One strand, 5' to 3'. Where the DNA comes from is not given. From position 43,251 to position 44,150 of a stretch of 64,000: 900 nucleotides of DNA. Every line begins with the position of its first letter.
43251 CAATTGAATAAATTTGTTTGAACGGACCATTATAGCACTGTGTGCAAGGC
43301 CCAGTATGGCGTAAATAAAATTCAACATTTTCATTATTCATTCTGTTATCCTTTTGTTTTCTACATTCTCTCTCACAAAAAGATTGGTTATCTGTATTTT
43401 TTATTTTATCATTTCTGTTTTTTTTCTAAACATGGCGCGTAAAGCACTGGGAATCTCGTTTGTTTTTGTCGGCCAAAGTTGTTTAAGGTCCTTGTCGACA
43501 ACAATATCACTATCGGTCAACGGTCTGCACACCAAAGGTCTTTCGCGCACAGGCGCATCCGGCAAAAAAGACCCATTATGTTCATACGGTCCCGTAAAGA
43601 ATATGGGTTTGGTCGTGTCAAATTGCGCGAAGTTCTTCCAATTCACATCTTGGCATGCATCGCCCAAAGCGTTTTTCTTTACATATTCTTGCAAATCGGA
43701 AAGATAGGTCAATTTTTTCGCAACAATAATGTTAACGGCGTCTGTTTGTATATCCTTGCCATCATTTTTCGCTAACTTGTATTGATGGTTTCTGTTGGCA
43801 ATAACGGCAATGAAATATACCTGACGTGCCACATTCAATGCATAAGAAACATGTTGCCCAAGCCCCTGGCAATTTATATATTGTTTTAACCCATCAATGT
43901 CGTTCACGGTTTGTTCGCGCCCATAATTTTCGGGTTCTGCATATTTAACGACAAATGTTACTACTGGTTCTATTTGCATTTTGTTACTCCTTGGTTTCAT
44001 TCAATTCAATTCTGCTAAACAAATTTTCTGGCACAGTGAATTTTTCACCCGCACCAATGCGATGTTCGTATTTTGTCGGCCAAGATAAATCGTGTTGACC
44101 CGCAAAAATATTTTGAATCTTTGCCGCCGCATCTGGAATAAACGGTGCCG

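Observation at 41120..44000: Lineage-specific paralogous ORFan family interleaved with housekeeping genes (metG-X-X-X-queH-X-fabD)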

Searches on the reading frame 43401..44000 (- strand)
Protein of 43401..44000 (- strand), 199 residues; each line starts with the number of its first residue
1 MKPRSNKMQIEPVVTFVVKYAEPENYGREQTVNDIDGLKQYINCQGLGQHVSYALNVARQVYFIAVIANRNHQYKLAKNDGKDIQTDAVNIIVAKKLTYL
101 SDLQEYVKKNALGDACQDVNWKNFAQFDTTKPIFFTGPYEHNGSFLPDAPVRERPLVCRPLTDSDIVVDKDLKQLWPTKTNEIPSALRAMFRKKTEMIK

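Call 4: search_protein_families(library=pfam, proteins=[window:43401-44000:-], max_evalue=1)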
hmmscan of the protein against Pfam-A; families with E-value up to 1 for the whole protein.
window:43401-44000:- (199 aa): 1 family
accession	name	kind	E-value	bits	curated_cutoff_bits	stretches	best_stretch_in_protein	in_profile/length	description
PF20645.2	Rrn7_cyclin_C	-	0.11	12.6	22.4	1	75-126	73-123/163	Rrn7/TAF1B, C-terminal cyclin domain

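Call 5: search_protein_families(library=ncbifam, proteins=[window:43401-44000:-], max_evalue=1)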
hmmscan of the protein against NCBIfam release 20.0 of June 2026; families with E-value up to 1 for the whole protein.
window:43401-44000:- (199 aa): 0 families

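Call 7: find_homologous_proteins(query=window:43401-44000:-, max_evalue=0.01)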
Query window:43401-44000:- (199 aa): 24 proteins with E <= 0.01 among 153 candidates.
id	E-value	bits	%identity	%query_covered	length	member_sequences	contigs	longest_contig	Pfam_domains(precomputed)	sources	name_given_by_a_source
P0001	6.2e-126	436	100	96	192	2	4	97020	-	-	-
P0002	1.0e-110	386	89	96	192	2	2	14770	-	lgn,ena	-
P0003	1.0e-93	331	78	95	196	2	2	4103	-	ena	-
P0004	8.4e-93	328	76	96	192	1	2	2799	-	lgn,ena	-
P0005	8.4e-83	295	70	96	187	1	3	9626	-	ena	-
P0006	1.8e-82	294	69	96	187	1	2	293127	-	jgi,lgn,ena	jgi:hypothetical protein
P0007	2.4e-75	271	63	96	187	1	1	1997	-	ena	-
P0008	1.6e-67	245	60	96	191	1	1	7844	-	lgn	-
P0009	3.5e-61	224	58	96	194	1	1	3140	-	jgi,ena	-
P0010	2.2e-60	222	57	96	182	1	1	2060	-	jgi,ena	-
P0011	3.8e-60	221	57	96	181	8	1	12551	-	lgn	-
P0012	4.6e-59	218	57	96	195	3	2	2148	-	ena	-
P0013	6.8e-59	217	57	96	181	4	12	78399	-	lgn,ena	-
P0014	1.5e-58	216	54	96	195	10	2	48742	-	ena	-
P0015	3.9e-55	205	55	96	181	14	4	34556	-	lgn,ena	-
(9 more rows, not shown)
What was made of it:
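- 43401..43979 (-): X1, family member of subfamily C, 192 aa. Its ATG lies 4 nt after the metG stop, and an AAGGAG sits in the last metG codons. 24 ortholog clusters at 44-100% identity (call 7).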

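Call 25: predict_structure(alignment_id=A1)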
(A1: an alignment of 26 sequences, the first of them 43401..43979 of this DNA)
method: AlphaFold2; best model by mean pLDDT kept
length: 192 residues; sequences in the alignment: 26
mean_pLDDT: 83.6   pTM: 0.81
mean pLDDT of the five models: 83.6, 83.3, 81.7, 81.6, 80.8
residues with pLDDT >= 90: 81; 70-90: 87; 50-70: 20; < 50: 4
segments of 3 or more residues with pLDDT < 50: 135-138
pLDDT, mean of each block of 10 residues (from residue 1): 87 77 90 87 84 88 74 90 93 85 73 80 85 53 75 93 95 95 88 62
secondary structure, 60 per line:
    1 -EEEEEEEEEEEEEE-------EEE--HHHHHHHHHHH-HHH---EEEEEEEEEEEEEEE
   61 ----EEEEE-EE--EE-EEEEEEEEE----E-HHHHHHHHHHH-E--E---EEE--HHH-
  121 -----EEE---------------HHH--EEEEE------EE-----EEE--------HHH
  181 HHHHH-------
elements in order: E2-15 E23-25 H28-38 E46-60 E65-69 E78-86 H93-103 E112-114 E126-128 E149-153 E167-169 H178-185
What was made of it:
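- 43401..43979 (-): AF2 pLDDT 83.6, pTM 0.81 (call 25).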

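Call 27: search_protein_representatives(alignment_id=A1)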
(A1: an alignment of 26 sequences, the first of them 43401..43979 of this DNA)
Query: 26 sequences, 187 profile positions. Proteins with E-value up to 0.001 (for the whole library): 152; up to 1e-10: 71; up to 1e-30: 6. The best 150 are listed.
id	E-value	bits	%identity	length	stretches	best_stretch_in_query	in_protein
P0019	3.4e-79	281.4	-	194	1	1-187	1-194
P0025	2.7e-57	210.0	-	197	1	1-187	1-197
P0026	2.2e-54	200.5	-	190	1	1-186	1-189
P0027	5.6e-53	195.9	-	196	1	1-187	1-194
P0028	3.6e-38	147.6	-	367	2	1-182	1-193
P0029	5.4e-33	130.8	-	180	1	10-183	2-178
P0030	3.6e-28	115.0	-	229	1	21-187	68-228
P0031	3.7e-28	115.0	-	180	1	1-187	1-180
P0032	7.5e-27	110.8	-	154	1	1-183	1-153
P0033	1.1e-26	110.2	-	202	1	7-187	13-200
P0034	1.0e-25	107.1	-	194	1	1-186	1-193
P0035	2.2e-25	106.0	-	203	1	6-187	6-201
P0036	1.3e-23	100.2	-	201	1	17-186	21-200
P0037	1.9e-23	99.7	-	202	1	6-187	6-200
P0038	1.1e-22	97.2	-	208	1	23-187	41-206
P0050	1.0e-18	84.3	-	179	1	20-187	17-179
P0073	5.1e-15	72.2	-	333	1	73-187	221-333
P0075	2.6e-14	69.9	-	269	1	4-186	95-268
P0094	8.3e-11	58.4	-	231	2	72-186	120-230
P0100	2.4e-10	56.9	-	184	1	93-187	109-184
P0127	1.1e-07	48.3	-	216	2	152-187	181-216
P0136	4.4e-07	46.3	-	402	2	144-179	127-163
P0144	3.0e-06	43.6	-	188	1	142-185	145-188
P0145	3.1e-06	43.5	-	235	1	23-186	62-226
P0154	1.1e-05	41.8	-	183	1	142-181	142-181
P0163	1.2e-04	38.3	-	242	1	146-183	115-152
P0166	2.1e-04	37.5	-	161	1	144-183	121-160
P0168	2.6e-04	37.2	-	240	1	74-168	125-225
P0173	4.3e-04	36.5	-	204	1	142-181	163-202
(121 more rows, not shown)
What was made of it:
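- There are 152 clusters of full-length homologs (call 27).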

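Call 28: fold_search(model_id=the predicted structure, library=pdb)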
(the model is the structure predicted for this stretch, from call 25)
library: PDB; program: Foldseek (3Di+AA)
matches with E <= 10: 624; with E <= 0.001: 0
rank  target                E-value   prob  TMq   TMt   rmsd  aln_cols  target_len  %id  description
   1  3u06_B                8.6e-02  0.44  0.16  0.11   7.6        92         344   14  Crystal structure of the kinesin-14 NcdG347D (released 2012-03-07)
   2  1i5s                  1.7e-01  0.33  0.19  0.13   7.2       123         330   10  CRYSTAL STRUCTURE OF THE KIF1A MOTOR DOMAIN COMPLEXED WITH MG-ADP (released 2001-05-30)
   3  1cz7_C                1.9e-01  0.25  0.15  0.10   9.7       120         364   11  THE CRYSTAL STRUCTURE OF A MINUS-END DIRECTED MICROTUBULE MOTOR PROTEIN NCD REVEALS VARIABLE DIMER CONFORMATIONS (released 1999-11-05)
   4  1n6m_A                2.0e-01  0.21  0.15  0.09   9.9       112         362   12  Rotation of the stalk/neck and one head in a new crystal structure of the kinesin motor protein, Ncd (released 2003-10-28)
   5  3hqd_A                2.1e-01  0.18  0.18  0.12   8.4       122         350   10  Human kinesin Eg5 motor domain in complex with AMPPNP and Mg2+ (released 2009-12-08)
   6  1cz7_D                2.1e-01  0.15  0.16  0.09  13.2       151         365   12  THE CRYSTAL STRUCTURE OF A MINUS-END DIRECTED MICROTUBULE MOTOR PROTEIN NCD REVEALS VARIABLE DIMER CONFORMATIONS (released 1999-11-05)
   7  1i6i                  2.4e-01  0.28  0.19  0.13   6.9       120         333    9  CRYSTAL STRUCTURE OF THE KIF1A MOTOR DOMAIN COMPLEXED WITH MG-AMPPCP (released 2001-05-30)
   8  1ia0_K                2.5e-01  0.28  0.19  0.14   6.9       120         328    9  KIF1A HEAD-MICROTUBULE COMPLEX STRUCTURE IN ATP-FORM (released 2002-03-22)
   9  7alk_A                2.5e-01  0.13  0.18  0.15   9.9       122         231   10  Structure of Drosophila C2-DSL-EGF1 (released 2021-08-04)
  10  6fbn_A                2.5e-01  0.09  0.16  0.10  13.6       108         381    8  Human Methionine Adenosyltransferase II mutant (Q113A) (released 2019-01-30)
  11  3klw_A                2.5e-01  0.05  0.11  0.17  16.4       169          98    9  Crystal structure of primosomal replication protein n from Bordetella pertussis. northeast structural genomics consort (released 2009-11-24)
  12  2zfm                  2.7e-01  0.28  0.19  0.13   6.9       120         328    9  Crystal Structure of the Kif1A Motor Domain After Mg Release (released 2008-09-23)
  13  5w3d_A                2.7e-01  0.13  0.15  0.09  13.7       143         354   12  The structure of kinesin-14 wild-type Ncd-ADP dimer (released 2017-12-20)
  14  4as7                  2.9e-01  0.11  0.19  0.12  10.5       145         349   10  Eg5 complex 1 (released 2013-05-15)
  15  4uxp_C                3.0e-01  0.20  0.21  0.14   6.6       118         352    8  Conserved mechanisms of microtubule-stimulated ADP release, ATP binding, and force generation in transport kinesins (released 2014-09-24)
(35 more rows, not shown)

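Call 31: find_encoding_contigs(protein=P0050, flank=6000, max_places=4)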
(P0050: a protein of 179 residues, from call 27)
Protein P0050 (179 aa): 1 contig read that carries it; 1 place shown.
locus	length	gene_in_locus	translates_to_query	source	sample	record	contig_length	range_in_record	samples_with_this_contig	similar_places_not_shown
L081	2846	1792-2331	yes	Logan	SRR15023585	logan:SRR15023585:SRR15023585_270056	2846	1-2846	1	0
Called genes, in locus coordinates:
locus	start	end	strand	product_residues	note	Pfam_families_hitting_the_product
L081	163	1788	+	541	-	PF00133:tRNA-synt_1, PF09334:tRNA-synt_1g, PF19303:Anticodon_3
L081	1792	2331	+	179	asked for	-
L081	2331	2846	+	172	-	?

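Call 32: find_related_loci(query=A1, collection=viral_contigs, flank=8000)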
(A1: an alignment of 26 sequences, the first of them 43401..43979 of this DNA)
Query A1 (192 aa) in viral_contigs; peptide patterns used: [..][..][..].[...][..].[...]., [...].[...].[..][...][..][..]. (x = any residue, [..] = any of these).
27 stretches matched a pattern, but none encodes a relative of the query by tblastn (E <= 1e-3).

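Call 34: fold_search(model_id=the predicted structure, library=viral)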
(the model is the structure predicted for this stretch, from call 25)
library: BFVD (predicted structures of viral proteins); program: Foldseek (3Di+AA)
matches with E <= 10: 720; with E <= 0.001: 0
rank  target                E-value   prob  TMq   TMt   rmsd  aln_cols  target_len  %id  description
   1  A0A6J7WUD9            2.0e-02  0.38  0.16  0.27  19.1       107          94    9  Uncharacterized protein [uncultured Caudovirales phage]
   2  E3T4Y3                4.4e-02  0.28  0.19  0.25  18.2       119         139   11  Uncharacterized protein [Cafeteria roenbergensis virus (strain BV-PW1)]
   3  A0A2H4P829            4.6e-02  0.51  0.21  0.25   5.9        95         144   10  Lipoprotein [Pseudomonas phage ventosus]
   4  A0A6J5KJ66            4.9e-02  0.21  0.22  0.08  21.4       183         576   11  Uncharacterized protein [uncultured Caudovirales phage]
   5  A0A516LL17            6.7e-02  0.28  0.17  0.24   9.9        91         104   14  (no name in the UniProt tables at hand)
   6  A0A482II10            8.5e-02  0.38  0.16  0.28   7.1        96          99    8  (no name in the UniProt tables at hand)
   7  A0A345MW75            1.4e-01  0.41  0.18  0.34   7.1        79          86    6  (no name in the UniProt tables at hand)
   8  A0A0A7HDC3            1.4e-01  0.18  0.23  0.17  18.6       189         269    7  (no name in the UniProt tables at hand)
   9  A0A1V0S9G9            1.5e-01  0.23  0.20  0.16  12.2       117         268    9  Uncharacterized protein [Catovirus CTV1]
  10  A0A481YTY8            1.6e-01  0.07  0.15  0.12  16.3       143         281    9  Non-histone chromosomal protein [Marseillevirus LCMAC102]
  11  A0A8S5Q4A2            1.6e-01  0.02  0.10  0.06  22.6       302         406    9  Tail protein [Siphoviridae sp. ctLNL10]
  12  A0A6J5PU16            1.7e-01  0.11  0.12  0.16   9.7        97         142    9  Uncharacterized protein [uncultured Caudovirales phage]
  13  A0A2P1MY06            1.7e-01  0.03  0.11  0.07  20.9       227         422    9  Uncharacterized protein [Staphylococcus phage phiSA_BS1]
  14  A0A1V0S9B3            1.9e-01  0.05  0.13  0.13  18.2       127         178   19  Uncharacterized protein [Catovirus CTV1]
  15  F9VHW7                2.0e-01  0.28  0.22  0.23   9.4       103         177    8  (no name in the UniProt tables at hand)
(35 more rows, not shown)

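Call 35: find_encoding_contigs(protein=P0073, flank=8000, max_places=3)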
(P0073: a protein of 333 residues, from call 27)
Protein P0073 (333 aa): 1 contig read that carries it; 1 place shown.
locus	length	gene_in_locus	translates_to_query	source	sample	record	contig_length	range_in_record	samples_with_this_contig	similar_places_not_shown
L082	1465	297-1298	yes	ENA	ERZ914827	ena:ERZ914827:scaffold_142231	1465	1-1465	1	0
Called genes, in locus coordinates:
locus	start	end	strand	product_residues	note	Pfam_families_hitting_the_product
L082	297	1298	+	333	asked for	-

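Call 36: find_encoding_contigs(protein=P0136, flank=8000, max_places=3)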
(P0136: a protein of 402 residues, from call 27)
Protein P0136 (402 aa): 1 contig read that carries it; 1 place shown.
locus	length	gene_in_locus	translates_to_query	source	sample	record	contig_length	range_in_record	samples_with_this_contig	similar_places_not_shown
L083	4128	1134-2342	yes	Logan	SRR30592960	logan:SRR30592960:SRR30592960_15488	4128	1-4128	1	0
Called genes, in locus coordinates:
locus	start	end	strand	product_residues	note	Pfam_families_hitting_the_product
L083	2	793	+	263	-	?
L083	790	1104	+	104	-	-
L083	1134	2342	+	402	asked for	-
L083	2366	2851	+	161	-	-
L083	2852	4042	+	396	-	PF02677:QueH, PF04480:DUF559, PF18741:MTES_1575, PF02677:QueH (weak)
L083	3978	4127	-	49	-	?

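Call 37: find_encoding_contigs(protein=P0100, flank=8000, max_places=3)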
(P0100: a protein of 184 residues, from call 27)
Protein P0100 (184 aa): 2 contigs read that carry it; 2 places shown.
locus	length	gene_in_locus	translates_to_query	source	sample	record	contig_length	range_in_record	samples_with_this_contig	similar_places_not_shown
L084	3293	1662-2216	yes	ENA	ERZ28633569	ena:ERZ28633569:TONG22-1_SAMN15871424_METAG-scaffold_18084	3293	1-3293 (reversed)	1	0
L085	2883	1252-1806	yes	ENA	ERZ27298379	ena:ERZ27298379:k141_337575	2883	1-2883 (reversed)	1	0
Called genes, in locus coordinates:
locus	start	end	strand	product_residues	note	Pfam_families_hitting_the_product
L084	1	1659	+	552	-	?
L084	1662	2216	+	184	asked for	-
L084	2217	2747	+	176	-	PF02677:QueH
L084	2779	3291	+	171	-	?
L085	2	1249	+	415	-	?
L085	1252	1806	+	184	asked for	-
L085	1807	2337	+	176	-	PF02677:QueH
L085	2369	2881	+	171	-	?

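Call 40: search_solved_structures(query=A2, max_evalue=10, show_alignments=2)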
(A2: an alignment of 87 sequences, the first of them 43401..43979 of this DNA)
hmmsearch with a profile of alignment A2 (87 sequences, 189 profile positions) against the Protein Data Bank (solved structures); distinct sequences matched with E-value up to 10: 3.
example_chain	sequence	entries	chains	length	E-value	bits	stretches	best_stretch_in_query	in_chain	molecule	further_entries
9mew_C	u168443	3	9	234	0.33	14.1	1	55-107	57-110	JUNV GP2 | Pre-glycoprotein polyprotein GP complex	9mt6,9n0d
4v6u_Ba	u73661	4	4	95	0.5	13.5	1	140-177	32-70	50S ribosomal protein L31e | Large ribosomal subunit protein eL31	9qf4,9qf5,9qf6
4v4n_Aa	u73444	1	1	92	0.52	13.4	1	140-177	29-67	50S ribosomal protein L31E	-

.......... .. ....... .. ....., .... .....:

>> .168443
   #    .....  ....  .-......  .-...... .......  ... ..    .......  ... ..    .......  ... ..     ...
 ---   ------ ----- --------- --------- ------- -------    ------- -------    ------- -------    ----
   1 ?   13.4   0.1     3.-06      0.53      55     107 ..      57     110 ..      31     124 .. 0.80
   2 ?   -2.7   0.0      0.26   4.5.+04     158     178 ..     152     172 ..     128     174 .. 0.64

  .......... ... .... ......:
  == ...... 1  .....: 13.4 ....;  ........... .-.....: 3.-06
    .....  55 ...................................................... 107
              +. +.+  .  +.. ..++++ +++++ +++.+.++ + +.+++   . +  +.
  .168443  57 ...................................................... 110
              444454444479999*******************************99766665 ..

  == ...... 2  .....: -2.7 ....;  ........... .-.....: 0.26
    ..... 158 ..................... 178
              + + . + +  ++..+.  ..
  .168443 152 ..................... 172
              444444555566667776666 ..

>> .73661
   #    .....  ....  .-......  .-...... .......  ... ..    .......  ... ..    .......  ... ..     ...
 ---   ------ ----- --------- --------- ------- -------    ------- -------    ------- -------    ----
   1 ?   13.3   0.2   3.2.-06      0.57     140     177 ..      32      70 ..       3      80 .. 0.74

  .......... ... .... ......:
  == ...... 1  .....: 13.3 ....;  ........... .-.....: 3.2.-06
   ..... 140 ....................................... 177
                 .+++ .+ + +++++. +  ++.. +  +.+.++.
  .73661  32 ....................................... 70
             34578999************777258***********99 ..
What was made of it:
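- Tried and rejected: Solved structures: a PDB sequence profile search gave only chance hits (call 40).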

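Call 41: search_protein_families(library=pfam, alignment_id=A2, max_evalue=0.01)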
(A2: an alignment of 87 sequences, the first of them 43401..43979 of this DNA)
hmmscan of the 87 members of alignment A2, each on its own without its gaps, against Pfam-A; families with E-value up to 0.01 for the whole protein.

A. member 1, window:43401-43979:- (192 aa): 0 families

B. families by the number of members that match (of 87 scanned): 1 family
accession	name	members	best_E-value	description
PF21347.3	DUF3108_like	1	0.0063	DUF3108-like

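Call 45: search_protein_families(library=padloc, proteins=[window:43401-43979:-], max_evalue=1)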
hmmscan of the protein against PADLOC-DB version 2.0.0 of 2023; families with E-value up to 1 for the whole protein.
window:43401-43979:- (192 aa): 0 families

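Call 46: search_protein_families(library=phrogs, proteins=[window:43401-43979:-], max_evalue=1)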
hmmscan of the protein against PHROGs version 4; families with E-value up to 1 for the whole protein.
window:43401-43979:- (192 aa): 1 family
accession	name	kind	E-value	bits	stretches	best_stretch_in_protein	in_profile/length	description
phrog_1773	-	other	0.29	11.9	1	19-53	20-51/55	6-phosphofructokinase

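Call 54: find_encoding_contigs(protein=P0168, flank=6000, max_places=2)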
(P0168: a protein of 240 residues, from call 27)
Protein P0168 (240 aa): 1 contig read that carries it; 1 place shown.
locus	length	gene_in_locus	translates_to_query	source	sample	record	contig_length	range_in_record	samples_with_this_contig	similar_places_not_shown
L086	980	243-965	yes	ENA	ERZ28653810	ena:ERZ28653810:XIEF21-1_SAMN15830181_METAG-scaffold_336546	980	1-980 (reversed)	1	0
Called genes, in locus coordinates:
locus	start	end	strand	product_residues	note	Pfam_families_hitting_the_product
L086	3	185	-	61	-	?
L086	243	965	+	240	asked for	-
